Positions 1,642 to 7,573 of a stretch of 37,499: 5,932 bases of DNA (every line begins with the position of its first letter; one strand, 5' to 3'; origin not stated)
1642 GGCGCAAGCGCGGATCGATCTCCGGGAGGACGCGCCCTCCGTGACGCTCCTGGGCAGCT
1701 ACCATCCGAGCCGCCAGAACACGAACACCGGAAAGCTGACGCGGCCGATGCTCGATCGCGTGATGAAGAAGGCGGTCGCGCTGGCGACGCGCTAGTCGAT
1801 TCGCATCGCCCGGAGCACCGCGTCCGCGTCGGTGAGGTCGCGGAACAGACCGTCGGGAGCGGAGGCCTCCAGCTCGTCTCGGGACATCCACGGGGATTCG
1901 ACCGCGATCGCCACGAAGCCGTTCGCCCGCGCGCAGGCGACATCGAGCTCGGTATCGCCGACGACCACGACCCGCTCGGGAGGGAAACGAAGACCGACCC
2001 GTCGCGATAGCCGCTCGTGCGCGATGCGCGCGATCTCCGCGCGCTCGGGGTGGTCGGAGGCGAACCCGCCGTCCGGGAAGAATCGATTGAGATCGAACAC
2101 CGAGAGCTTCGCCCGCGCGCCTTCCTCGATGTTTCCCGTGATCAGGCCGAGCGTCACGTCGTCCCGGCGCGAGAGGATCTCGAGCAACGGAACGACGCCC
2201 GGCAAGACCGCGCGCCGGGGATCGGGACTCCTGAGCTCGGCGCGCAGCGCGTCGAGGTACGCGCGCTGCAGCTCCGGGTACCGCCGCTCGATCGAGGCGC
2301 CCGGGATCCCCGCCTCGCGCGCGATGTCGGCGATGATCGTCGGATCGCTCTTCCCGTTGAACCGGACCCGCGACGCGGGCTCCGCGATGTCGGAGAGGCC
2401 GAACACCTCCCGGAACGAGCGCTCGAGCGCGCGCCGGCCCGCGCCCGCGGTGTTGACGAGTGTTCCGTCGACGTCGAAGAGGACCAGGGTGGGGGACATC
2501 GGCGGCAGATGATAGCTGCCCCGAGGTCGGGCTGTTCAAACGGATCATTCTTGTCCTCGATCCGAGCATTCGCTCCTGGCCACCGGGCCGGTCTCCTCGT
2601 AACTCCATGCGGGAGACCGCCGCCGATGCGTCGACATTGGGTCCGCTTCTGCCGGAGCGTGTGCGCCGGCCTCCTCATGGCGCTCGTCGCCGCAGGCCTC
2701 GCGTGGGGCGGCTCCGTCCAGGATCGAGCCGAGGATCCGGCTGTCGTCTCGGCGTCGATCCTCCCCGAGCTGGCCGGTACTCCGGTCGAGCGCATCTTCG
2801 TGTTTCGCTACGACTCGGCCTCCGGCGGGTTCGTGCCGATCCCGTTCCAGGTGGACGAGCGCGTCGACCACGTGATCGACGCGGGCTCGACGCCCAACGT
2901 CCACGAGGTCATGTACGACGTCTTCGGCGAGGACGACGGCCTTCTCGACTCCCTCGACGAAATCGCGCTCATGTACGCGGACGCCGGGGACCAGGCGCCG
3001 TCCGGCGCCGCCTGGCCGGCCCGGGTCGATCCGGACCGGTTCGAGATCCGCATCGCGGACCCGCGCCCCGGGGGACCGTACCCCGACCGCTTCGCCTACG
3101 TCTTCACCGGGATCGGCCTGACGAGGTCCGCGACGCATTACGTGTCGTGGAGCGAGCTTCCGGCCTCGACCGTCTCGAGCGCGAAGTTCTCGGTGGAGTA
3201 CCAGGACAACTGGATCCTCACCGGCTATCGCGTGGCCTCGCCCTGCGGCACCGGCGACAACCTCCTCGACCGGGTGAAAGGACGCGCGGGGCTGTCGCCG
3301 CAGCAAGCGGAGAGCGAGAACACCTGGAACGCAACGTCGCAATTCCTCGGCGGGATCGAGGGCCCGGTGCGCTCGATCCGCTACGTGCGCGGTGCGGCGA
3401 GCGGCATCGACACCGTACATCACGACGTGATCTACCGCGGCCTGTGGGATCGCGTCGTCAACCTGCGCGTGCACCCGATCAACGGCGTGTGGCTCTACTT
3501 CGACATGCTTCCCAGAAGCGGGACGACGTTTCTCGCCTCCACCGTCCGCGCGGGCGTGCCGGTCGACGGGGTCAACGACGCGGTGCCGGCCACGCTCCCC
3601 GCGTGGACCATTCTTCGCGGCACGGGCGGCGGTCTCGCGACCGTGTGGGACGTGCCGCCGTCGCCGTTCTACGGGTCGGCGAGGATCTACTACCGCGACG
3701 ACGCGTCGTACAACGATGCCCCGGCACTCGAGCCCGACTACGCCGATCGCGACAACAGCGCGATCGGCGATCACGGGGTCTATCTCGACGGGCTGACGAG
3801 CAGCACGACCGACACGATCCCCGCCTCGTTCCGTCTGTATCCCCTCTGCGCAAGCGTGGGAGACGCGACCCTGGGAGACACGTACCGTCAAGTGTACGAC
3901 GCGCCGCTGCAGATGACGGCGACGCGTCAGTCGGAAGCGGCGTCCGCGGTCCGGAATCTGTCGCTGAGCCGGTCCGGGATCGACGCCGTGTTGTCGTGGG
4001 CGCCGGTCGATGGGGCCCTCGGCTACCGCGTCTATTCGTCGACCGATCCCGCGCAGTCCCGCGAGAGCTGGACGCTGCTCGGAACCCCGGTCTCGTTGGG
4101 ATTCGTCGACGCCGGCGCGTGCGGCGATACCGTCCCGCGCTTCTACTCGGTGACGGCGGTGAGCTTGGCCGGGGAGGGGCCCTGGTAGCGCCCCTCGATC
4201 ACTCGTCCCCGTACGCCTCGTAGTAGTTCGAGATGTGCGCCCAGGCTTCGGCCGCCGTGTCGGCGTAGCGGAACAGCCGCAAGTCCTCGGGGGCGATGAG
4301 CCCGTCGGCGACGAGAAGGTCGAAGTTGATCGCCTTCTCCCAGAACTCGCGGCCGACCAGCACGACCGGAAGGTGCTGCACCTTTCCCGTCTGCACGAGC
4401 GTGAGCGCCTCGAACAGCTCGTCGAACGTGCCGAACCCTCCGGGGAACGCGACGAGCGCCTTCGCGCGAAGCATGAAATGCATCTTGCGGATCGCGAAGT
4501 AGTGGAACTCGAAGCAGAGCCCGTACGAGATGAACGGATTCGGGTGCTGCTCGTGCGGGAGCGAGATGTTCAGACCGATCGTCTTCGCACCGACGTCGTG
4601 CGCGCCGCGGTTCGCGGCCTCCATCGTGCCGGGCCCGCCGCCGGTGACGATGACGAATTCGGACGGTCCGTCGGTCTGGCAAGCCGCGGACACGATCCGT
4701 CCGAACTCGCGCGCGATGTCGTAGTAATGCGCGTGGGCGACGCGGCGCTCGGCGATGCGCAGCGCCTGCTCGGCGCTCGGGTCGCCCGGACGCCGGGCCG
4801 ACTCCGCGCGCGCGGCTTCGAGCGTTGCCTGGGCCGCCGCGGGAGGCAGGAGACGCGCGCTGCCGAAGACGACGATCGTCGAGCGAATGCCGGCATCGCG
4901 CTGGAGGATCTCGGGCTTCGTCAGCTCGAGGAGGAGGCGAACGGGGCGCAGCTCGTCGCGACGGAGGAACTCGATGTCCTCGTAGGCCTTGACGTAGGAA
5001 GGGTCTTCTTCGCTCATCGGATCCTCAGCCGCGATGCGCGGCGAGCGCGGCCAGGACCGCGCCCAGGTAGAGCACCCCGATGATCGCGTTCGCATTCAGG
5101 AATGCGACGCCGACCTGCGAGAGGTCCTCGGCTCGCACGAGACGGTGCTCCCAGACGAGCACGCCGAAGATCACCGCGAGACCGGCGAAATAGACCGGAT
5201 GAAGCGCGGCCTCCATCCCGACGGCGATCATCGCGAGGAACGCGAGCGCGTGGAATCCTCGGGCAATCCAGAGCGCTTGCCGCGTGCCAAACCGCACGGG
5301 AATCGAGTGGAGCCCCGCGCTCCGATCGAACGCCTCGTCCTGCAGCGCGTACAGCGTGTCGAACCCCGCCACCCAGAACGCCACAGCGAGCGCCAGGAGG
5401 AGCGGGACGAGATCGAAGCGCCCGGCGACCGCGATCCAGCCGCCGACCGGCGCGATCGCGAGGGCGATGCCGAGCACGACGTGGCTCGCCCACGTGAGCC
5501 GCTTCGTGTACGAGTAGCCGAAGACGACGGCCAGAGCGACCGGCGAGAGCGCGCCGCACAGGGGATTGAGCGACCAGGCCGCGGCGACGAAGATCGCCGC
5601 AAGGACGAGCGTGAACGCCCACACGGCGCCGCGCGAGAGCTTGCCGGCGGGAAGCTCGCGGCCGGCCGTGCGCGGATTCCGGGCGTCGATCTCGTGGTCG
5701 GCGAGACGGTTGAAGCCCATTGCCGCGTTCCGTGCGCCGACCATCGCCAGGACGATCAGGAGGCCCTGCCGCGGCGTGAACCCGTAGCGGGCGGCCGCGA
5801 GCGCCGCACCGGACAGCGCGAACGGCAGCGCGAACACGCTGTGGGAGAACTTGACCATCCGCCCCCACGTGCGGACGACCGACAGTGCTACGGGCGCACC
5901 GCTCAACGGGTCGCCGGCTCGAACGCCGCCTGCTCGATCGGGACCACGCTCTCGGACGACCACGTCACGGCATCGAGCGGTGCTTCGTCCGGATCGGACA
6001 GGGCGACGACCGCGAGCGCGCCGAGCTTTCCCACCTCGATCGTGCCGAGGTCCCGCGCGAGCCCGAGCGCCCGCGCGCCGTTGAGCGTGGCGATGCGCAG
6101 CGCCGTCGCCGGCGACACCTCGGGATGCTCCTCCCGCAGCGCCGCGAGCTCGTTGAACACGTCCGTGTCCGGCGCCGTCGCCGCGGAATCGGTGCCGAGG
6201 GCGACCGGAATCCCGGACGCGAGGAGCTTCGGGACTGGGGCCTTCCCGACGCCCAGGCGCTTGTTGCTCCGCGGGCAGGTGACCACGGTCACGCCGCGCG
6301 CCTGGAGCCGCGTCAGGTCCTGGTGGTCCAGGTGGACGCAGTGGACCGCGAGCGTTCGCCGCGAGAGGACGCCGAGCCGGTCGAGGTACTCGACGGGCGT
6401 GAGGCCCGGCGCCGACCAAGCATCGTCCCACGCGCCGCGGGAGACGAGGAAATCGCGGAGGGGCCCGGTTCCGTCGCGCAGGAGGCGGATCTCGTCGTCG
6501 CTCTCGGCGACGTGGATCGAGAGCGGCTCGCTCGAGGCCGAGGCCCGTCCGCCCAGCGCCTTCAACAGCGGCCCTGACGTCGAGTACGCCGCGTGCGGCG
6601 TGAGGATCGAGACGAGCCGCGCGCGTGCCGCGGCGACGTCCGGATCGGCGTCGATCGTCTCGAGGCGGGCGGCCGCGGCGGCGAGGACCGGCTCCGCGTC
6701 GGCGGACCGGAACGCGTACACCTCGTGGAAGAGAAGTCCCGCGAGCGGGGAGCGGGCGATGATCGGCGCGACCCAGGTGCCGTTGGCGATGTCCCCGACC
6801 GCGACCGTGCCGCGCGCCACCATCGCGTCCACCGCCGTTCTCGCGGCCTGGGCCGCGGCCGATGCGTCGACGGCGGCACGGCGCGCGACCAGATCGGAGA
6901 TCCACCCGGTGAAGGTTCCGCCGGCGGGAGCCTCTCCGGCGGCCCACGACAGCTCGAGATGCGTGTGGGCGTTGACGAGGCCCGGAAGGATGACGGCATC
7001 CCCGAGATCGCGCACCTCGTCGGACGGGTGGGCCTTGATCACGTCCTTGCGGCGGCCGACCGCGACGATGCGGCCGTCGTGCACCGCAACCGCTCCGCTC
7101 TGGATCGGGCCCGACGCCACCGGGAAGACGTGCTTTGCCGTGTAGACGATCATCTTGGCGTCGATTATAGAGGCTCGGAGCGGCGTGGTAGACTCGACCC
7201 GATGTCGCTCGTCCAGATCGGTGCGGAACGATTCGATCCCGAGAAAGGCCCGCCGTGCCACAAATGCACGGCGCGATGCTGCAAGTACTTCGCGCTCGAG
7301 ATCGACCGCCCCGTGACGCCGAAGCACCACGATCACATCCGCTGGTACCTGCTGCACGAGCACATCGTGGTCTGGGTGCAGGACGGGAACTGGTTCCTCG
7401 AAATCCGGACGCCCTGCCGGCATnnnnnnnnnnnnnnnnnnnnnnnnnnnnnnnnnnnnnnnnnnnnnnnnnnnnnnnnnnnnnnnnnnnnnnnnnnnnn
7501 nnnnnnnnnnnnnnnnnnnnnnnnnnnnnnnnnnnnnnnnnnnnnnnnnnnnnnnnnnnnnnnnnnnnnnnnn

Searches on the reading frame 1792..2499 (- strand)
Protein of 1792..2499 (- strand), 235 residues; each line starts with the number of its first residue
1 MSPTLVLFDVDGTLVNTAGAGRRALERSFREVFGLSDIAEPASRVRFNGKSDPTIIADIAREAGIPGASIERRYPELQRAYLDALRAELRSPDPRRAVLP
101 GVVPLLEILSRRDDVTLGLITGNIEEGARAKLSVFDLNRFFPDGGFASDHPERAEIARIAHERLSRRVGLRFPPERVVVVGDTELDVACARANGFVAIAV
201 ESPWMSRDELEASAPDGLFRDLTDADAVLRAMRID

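Call 64: search_protein_families(library=pfam, proteins=[window:1792-2499:-], max_evalue=0.01)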
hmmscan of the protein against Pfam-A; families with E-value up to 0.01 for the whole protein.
window:1792-2499:- (235 aa): 4 families
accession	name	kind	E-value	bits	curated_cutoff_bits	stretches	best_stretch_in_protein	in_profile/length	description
PF00702.32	Hydrolase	-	3.5e-14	54.1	26.4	1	5-194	3-191/191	haloacid dehalogenase-like hydrolase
PF13419.12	HAD_2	-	6.6e-13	49.6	23.8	1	6-200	1-178/178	Haloacid dehalogenase-like hydrolase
PF12710.13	HAD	-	1.4e-10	42.4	27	1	6-191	1-189/189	haloacid dehalogenase-like hydrolase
PF13242.12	Hydrolase_like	-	8.7e-09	35.6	22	1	160-225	13-75/75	HAD-hyrolase-like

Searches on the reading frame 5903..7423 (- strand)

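Call 64: search_protein_families(library=pfam, proteins=[window:5903-7423:-], max_evalue=0.01)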
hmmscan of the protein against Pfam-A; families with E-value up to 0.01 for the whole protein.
window:5903-7423:- (506 aa): 4 families
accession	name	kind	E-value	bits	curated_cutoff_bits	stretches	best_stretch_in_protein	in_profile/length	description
PF01979.26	Amidohydro_1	-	2.5e-41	142.5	25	1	144-480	1-323/345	Amidohydrolase family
PF07969.17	Amidohydro_3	-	1.6e-13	51.4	29.7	2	348-481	300-451/472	Amidohydrolase family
PF22039.1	HUTI_composite_bact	-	3.3e-07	30.2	25.5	1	110-133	1-24/26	Imidazolonepropionase-like composite domain, bacteria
PF00962.28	A_deaminase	-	0.0047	16.5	27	1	366-432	225-294/330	Adenosine deaminase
